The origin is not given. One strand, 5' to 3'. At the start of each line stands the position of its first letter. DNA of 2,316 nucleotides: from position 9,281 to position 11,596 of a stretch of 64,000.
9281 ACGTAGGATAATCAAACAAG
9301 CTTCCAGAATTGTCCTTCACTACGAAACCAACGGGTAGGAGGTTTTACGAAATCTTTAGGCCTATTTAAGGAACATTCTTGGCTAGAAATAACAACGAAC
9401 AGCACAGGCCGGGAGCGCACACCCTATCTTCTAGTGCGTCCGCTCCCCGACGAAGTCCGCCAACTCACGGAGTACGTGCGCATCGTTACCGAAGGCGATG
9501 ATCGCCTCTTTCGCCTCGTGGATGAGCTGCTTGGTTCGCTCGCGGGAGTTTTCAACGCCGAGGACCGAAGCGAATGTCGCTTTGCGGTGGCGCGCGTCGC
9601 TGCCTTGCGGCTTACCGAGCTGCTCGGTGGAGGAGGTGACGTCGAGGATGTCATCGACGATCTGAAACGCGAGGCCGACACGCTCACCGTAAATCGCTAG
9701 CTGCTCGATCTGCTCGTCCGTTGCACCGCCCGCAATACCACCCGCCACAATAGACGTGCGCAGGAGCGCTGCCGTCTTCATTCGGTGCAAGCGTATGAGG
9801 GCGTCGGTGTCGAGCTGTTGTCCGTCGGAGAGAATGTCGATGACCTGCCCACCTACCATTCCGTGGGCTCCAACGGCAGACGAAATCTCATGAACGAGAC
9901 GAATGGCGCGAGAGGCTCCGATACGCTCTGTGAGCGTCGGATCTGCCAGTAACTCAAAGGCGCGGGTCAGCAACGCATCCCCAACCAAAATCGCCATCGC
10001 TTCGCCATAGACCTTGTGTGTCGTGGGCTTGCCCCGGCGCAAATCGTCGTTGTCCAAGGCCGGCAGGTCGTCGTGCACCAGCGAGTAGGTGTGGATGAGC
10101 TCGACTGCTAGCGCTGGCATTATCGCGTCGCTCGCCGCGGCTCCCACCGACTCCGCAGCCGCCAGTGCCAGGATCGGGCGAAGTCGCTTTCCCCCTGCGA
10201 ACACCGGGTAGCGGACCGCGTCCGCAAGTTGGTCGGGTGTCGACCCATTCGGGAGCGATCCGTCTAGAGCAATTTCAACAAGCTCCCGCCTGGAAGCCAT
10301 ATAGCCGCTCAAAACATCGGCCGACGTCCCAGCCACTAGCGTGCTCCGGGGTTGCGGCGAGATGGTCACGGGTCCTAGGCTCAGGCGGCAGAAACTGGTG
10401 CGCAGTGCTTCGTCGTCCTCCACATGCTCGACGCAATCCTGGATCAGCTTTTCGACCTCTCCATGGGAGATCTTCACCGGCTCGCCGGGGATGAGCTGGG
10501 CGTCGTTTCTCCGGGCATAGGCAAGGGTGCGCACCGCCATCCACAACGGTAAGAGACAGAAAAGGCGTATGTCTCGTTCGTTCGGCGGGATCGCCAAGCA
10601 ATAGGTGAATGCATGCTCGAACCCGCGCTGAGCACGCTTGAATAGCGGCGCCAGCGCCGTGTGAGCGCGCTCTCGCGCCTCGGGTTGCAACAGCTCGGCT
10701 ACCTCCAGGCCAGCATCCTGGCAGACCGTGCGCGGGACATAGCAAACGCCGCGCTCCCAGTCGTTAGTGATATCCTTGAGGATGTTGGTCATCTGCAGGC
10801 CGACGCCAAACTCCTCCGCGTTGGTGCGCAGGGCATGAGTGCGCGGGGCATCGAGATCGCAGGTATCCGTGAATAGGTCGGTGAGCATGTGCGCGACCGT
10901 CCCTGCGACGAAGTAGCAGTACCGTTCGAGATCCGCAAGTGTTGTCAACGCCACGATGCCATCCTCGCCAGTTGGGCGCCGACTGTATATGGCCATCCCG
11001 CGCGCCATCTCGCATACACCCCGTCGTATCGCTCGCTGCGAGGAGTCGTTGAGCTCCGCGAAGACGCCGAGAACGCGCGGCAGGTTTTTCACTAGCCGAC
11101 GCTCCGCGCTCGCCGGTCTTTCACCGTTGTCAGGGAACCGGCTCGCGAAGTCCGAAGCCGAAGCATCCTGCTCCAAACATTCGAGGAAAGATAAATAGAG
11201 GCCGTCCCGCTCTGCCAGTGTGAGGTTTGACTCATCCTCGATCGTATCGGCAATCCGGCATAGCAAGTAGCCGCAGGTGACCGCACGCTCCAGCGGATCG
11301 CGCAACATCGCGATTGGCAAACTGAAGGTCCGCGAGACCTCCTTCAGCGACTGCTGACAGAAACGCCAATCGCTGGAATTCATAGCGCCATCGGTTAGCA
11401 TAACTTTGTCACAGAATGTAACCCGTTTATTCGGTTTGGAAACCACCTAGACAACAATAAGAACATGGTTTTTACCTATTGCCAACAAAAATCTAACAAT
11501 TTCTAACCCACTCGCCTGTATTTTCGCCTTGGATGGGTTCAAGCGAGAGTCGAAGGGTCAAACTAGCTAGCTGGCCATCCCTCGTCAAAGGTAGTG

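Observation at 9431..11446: Single-polypeptide fusion of a squalene/phytoene-synthase-type head-to-head condensing enzyme with a polyprenyl diphosphate synthase, in a high-GC island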

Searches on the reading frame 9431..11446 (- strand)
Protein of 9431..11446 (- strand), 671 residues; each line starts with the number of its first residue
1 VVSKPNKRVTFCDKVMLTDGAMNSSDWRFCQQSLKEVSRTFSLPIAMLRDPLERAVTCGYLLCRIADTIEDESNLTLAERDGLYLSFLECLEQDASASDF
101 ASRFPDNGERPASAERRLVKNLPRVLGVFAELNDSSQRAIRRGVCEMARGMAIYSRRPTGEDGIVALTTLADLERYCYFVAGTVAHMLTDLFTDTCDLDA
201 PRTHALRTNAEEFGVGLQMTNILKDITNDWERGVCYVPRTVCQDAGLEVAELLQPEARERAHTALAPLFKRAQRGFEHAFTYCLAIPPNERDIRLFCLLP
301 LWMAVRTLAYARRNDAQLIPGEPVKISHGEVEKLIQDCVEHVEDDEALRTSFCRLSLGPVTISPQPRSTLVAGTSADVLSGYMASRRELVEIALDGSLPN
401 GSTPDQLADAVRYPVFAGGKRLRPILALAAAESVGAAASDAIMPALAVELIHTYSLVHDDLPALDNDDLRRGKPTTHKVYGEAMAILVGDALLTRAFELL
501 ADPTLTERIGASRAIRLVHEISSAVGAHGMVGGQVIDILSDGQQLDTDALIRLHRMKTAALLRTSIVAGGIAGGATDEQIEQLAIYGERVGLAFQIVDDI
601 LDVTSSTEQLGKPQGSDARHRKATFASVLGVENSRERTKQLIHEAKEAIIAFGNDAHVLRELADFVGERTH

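Call 3: search_protein_families(library=pfam, proteins=[window:9431-11446:-], max_evalue=0.01)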
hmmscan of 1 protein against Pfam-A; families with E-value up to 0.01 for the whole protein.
window:9431-11446:- (671 aa): 2 families
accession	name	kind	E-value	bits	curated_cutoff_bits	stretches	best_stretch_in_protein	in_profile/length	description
PF00348.22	polyprenyl_synt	-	1e-58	198.9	27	1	406-644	3-232/251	Polyprenyl synthetase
PF00494.24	SQS_PSY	-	2.8e-47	162.1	26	1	34-327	1-260/263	Squalene/phytoene synthase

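Call 4: search_protein_families(library=ncbifam, proteins=[window:9431-11446:-], max_evalue=0.01)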
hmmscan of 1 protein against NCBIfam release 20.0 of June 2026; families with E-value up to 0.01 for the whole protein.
window:9431-11446:- (671 aa): 22 families
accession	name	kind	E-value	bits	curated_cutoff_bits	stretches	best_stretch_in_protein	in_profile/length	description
NF045485.1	FPPsyn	subfamily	2.4e-106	355.1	275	1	385-671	3-288/288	farnesyl diphosphate synthase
NF045685.1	GGPPSynCrtE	equivalog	1.4e-100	336.1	460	1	379-671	3-293/293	geranylgeranyl diphosphate synthase CrtE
NF007877.0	PRK10581.1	equivalog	7.4e-71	238.7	321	1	399-669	26-297/299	(2E,6E)-farnesyl diphosphate synthase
NF040698.1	IdsA_Meth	equivalog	1.8e-64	218.1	468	1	388-641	12-261/328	short chain isoprenyl diphosphate synthase IdsA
NF041169.1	f2_encap_cargo4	exception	1.7e-59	201.8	450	1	417-648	48-270/334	family 2 encapsulin nanocompartment cargo protein polyprenyl transferase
NF041003.1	GGPP_syn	equivalog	1.5e-52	178.7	500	1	404-645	25-261/326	geranylgeranyl diphosphate synthase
NF040789.2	gerfarn_diphsyn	equivalog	2.2e-41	142.2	560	1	380-628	8-264/345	geranylfarnesyl diphosphate synthase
TIGR02748.1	GerC3_HepT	equivalog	1.3e-39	136.2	456.55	1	388-644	14-254/319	heptaprenyl diphosphate synthase component II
NF045549.1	GGPPsyn_IdsB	equivalog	4.1e-38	131.3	475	1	418-638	64-276/346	geranylgeranyl diphosphate synthase IdsB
TIGR01559.1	squal_synth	equivalog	1.9e-37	129.2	286.75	1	26-339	2-296/337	squalene synthase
NF008140.0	PRK10888.1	equivalog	3e-37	128.6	412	1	412-661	37-270/323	octaprenyl diphosphate synthase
TIGR02749.1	prenyl_cyano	equivalog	7e-35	120.6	383.2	1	415-643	40-258/322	solanesyl diphosphate synthase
NF045628.1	HxpDPsynlarge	equivalog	4.9e-34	117.7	500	1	407-644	23-247/311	hexaprenyl-diphosphate synthase large subunit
NF042417.1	NPPPS_Mycobact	equivalog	8.2e-29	100.7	600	1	402-640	39-265/335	nonaprenyl/(2E,6E)-farnesyl/geranylgeranyl diphosphat synthase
NF040627.1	GFPS_Meth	equivalog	7.5e-28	97.8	600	1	409-613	30-220/285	geranylfarnesyl diphosphate synthase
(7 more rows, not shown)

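Call 5: search_solved_structures(query=window:9431-11446:-, max_evalue=0.001, show_alignments=0)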
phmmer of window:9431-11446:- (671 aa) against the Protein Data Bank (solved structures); distinct sequences matched with E-value up to 0.001: 144 (the best 60 are shown).
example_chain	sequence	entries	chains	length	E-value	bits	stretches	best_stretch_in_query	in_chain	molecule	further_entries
7my7_AAA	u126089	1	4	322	6.7e-85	289.1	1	368-671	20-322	Farnesyl-diphosphate synthase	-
7my6_A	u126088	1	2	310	1.6e-84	287.8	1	379-671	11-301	Farnesyl-diphosphate synthase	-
5e8l_A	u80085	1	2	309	6.8e-79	269.3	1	379-669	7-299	Heterodimeric geranylgeranyl pyrophosphate synthase large subunit 1, chloroplastic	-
7my1_AAA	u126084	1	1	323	6.3e-77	262.8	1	378-669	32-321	Geranylgeranyl pyrophosphate synthase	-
7mxz_AAA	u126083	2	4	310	7.8e-77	262.5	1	379-669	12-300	Geranylgeranyl pyrophosphate synthase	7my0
3ts7_A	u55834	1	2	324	4.8e-74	253.3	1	379-669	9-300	Geranyltranstransferase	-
5xn5_A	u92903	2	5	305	9e-74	252.4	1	380-669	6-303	Os07g0580900 protein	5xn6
5e8h_A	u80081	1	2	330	3.1e-72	247.3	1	379-666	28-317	Geranylgeranyl pyrophosphate synthase 3, chloroplastic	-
3kra_A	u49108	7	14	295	2e-70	241.3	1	380-669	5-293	Geranyl diphosphate synthase large subunit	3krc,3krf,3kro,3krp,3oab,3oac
3p41_A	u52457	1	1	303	8.3e-70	239.3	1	379-669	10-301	Geranyltranstransferase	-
3lji_A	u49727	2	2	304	9.3e-70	239.1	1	379-669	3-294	Geranyltranstransferase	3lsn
2j1p_A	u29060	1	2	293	4.9e-69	236.7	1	382-669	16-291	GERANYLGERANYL PYROPHOSPHATE SYNTHETASE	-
7lbj_A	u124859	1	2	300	5.8e-69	236.5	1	384-671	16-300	Geranyltranstransferase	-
6sxl_A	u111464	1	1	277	4.1e-68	233.7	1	379-667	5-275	Geranylgeranyl pyrophosphate synthase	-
4f62_A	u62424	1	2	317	8.2e-67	229.4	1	390-671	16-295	Geranyltranstransferase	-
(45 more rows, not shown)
